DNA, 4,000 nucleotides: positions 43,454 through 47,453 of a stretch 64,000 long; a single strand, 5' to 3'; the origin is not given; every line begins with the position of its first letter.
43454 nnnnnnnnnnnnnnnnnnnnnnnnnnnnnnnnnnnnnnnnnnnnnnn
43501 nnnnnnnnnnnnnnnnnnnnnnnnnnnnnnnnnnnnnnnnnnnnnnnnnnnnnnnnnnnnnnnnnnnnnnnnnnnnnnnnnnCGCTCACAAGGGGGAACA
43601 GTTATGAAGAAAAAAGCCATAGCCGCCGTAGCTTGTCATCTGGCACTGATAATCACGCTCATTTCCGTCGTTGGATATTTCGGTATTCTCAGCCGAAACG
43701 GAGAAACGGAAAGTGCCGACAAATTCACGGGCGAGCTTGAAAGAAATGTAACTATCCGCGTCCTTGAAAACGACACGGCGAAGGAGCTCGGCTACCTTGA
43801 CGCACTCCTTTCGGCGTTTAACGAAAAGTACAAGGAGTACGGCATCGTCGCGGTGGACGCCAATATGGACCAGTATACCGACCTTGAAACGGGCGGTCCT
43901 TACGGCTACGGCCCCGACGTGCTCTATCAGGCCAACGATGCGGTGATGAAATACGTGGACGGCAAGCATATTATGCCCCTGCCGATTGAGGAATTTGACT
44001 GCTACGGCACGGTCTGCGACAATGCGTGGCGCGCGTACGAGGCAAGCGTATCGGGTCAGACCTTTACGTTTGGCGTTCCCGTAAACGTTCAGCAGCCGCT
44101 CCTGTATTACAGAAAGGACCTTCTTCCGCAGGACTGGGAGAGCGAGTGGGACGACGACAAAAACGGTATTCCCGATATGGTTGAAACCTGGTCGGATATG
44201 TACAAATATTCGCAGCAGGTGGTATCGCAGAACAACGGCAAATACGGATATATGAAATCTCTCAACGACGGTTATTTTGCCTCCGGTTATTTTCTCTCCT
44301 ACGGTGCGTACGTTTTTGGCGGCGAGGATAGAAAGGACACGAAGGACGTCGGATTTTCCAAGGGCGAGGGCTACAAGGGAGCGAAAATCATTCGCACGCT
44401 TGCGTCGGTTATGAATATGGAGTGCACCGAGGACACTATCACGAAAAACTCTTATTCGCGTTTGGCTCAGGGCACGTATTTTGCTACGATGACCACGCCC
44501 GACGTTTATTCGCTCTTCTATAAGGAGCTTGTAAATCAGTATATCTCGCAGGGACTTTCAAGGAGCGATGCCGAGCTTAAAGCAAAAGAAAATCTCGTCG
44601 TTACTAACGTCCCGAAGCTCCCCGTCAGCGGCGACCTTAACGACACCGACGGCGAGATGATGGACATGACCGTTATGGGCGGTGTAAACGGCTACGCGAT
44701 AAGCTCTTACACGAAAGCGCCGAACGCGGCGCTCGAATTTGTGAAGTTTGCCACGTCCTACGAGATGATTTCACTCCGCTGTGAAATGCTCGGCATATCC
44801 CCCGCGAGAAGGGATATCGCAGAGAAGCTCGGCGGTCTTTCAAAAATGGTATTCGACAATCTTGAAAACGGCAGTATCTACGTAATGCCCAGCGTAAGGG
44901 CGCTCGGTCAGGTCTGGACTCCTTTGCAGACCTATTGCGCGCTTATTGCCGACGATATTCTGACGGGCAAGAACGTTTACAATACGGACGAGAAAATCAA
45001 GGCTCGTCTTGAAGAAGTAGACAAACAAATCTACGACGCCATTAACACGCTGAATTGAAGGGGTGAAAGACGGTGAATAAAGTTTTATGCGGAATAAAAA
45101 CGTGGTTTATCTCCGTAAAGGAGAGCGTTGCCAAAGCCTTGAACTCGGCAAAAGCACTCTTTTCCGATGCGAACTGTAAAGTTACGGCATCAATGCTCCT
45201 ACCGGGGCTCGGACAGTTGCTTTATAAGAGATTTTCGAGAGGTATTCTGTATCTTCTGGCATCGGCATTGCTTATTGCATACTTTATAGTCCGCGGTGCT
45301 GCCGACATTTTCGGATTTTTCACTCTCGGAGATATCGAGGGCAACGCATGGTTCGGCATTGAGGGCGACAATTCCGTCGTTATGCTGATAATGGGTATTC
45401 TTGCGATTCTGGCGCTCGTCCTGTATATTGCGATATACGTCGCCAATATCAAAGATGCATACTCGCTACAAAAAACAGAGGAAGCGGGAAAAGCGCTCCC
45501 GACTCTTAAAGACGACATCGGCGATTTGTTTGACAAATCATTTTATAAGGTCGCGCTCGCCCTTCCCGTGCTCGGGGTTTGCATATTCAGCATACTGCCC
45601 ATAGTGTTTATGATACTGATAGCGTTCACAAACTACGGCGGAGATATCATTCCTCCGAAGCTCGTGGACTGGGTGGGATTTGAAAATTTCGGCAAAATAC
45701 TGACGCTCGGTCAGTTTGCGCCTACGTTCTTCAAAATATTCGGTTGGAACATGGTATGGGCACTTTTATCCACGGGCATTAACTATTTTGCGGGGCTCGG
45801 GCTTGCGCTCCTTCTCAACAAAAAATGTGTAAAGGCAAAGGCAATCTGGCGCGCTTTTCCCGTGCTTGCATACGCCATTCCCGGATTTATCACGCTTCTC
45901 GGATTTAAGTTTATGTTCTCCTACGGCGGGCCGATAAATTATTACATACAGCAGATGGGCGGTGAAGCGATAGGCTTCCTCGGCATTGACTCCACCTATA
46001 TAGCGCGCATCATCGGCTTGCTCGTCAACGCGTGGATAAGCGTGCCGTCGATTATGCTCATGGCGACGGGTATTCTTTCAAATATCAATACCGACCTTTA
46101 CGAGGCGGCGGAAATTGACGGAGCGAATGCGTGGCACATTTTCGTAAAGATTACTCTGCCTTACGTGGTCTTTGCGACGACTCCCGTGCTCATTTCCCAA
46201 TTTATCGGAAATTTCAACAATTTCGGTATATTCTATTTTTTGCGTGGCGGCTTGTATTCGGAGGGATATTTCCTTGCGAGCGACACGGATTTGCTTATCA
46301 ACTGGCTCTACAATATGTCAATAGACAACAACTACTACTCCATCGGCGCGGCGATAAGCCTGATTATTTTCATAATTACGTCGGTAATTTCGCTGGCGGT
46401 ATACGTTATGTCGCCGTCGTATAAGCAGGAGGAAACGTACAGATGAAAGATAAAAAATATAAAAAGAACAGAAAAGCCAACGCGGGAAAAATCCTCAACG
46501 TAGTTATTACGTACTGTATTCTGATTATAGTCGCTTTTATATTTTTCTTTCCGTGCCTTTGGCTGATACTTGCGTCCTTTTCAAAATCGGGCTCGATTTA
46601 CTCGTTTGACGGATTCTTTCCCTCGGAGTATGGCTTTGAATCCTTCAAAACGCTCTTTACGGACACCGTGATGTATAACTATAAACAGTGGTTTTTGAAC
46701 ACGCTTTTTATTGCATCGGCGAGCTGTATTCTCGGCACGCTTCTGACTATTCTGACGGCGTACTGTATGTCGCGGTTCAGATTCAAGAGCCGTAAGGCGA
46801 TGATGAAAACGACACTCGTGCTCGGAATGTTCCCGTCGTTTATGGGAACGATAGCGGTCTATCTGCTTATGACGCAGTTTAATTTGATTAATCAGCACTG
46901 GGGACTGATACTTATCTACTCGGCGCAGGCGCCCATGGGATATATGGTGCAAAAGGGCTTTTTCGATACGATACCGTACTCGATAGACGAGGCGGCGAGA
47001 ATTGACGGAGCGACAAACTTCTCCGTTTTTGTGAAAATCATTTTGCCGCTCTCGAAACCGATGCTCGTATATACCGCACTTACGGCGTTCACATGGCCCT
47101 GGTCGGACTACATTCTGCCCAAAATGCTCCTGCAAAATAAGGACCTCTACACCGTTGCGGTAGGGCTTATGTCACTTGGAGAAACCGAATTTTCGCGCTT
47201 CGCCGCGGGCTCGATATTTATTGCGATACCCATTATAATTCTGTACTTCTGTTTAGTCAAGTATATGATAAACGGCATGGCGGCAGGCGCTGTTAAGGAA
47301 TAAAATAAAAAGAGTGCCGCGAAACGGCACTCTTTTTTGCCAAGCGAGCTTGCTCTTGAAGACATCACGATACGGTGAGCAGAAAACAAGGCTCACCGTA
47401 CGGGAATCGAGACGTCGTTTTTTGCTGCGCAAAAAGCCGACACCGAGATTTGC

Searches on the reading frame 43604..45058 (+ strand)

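Call 78: search_protein_families(library=pfam, proteins=[window:43604-45058:+], max_evalue=0.00001)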
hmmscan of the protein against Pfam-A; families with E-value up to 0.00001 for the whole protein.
window:43604-45058:+ (484 aa): 2 families
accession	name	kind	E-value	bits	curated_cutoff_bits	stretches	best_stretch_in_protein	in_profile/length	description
PF13416.11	SBP_bac_8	-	3.3e-18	66.9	27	1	68-407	2-267/279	Bacterial extracellular solute-binding protein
PF01547.30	SBP_bac_1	-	7e-18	66.1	26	1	64-387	9-304/307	Bacterial extracellular solute-binding protein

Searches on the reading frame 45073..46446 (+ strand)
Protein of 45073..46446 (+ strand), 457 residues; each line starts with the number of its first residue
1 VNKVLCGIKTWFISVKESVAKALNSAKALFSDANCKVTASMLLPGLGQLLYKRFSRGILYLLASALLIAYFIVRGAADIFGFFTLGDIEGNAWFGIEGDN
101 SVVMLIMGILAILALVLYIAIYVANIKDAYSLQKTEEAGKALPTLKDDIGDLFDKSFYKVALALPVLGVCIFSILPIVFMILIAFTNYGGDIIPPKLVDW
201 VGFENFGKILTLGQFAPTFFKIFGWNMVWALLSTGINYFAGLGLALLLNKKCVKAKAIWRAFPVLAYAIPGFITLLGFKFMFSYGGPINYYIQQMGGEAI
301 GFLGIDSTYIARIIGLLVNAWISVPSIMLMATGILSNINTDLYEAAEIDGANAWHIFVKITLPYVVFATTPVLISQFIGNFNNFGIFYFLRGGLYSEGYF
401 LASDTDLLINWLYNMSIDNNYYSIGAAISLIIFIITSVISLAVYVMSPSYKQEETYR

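Call 78: search_protein_families(library=pfam, proteins=[window:45073-46446:+], max_evalue=0.00001)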
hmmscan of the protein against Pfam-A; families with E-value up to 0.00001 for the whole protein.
window:45073-46446:+ (457 aa): 1 family
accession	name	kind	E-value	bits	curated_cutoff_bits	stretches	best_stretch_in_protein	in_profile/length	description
PF00528.27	BPD_transp_1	-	3.8e-12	46.7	26.4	1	241-446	5-178/184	Binding-protein-dependent transport system inner membrane component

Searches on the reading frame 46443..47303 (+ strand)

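Call 78: search_protein_families(library=pfam, proteins=[window:46443-47303:+], max_evalue=0.00001)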
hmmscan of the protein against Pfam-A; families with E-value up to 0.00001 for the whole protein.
window:46443-47303:+ (286 aa): 1 family
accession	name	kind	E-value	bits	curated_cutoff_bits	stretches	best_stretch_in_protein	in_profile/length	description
PF00528.27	BPD_transp_1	-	8.4e-17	61.9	26.4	1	98-272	1-175/184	Binding-protein-dependent transport system inner membrane component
